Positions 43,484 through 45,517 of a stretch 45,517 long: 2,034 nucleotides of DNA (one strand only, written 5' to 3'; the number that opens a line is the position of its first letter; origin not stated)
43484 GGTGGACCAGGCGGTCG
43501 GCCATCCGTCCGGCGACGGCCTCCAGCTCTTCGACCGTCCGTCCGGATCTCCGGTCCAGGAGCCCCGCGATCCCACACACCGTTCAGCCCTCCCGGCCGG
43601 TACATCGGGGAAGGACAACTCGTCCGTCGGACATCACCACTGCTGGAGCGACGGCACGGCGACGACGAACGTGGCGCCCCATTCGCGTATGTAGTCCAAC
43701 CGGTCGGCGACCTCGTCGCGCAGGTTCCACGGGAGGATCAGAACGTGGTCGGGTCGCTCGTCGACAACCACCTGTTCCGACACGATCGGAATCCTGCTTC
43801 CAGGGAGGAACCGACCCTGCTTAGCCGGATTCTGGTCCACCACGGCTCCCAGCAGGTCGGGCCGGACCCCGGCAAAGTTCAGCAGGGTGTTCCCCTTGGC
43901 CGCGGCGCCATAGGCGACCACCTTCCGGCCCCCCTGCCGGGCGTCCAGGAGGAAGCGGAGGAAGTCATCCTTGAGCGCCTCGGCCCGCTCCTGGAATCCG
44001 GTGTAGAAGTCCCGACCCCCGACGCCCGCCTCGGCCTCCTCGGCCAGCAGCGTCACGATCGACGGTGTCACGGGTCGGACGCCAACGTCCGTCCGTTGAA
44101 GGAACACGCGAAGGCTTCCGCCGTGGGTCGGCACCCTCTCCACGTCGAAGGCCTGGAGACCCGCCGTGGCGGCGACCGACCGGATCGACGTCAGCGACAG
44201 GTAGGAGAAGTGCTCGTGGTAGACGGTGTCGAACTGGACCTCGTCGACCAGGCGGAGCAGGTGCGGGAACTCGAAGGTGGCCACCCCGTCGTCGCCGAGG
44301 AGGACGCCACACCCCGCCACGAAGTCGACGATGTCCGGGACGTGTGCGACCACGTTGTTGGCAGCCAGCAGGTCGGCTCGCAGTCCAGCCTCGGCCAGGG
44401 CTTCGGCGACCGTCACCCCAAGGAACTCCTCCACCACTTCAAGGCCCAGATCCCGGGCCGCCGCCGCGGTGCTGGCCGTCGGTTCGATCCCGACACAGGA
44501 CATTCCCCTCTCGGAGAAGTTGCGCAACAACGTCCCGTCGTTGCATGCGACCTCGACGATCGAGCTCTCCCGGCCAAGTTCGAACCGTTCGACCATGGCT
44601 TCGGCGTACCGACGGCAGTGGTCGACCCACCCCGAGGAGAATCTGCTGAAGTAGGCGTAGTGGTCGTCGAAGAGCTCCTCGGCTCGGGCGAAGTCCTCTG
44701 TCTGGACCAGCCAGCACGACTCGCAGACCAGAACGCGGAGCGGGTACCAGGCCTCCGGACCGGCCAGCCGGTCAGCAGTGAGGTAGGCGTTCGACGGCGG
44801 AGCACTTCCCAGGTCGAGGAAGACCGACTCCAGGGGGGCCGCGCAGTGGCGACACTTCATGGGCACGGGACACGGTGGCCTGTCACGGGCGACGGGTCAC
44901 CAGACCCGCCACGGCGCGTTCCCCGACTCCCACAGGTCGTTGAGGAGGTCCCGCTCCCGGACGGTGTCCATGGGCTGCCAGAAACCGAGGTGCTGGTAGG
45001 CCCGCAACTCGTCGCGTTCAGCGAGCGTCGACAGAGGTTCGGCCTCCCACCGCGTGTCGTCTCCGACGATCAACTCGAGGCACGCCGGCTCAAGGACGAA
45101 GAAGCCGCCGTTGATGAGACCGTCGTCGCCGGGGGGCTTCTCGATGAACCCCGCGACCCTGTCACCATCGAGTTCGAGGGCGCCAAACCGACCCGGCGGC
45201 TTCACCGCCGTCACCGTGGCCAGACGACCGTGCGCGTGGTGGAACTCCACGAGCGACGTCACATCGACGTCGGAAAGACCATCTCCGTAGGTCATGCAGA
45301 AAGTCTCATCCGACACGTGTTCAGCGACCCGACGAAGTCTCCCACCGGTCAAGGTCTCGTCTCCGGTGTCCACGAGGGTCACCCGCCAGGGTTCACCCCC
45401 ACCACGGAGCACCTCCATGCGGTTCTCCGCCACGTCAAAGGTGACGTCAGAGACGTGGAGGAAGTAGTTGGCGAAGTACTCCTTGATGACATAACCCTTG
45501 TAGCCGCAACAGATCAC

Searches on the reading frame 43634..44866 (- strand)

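Call 48: search_protein_families(library=pfam, proteins=[window:43634-44866:-], max_evalue=0.01)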
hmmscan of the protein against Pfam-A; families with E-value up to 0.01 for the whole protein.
window:43634-44866:- (410 aa): 5 families
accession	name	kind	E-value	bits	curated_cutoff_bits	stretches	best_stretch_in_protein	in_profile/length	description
PF08484.17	Methyltransf_14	-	1.7e-58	197.4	23.5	1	246-405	1-160/160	C-methyltransferase C-terminal domain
PF08421.16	Methyltransf_13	-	1.2e-23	83.5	31.3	1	5-66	1-62/62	Putative zinc binding domain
PF13489.12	Methyltransf_23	-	4.1e-13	49.8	27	1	86-238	7-160/164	Methyltransferase domain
PF08242.18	Methyltransf_12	-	1.2e-06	29.5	30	1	104-195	1-97/98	Methyltransferase domain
PF08241.18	Methyltransf_11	-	0.0013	19.7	21.2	1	105-195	2-92/95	Methyltransferase domain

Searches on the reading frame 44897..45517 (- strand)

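Call 48: search_protein_families(library=pfam, proteins=[window:44897-45517:-], max_evalue=0.01)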
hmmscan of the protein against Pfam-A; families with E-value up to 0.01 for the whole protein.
window:44897-45517:- (206 aa): 1 family
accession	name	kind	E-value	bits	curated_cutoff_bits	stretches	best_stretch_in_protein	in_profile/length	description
PF00483.29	NTP_transferase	-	6.6e-07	29.6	21.2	1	67-153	96-191/245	Nucleotidyl transferase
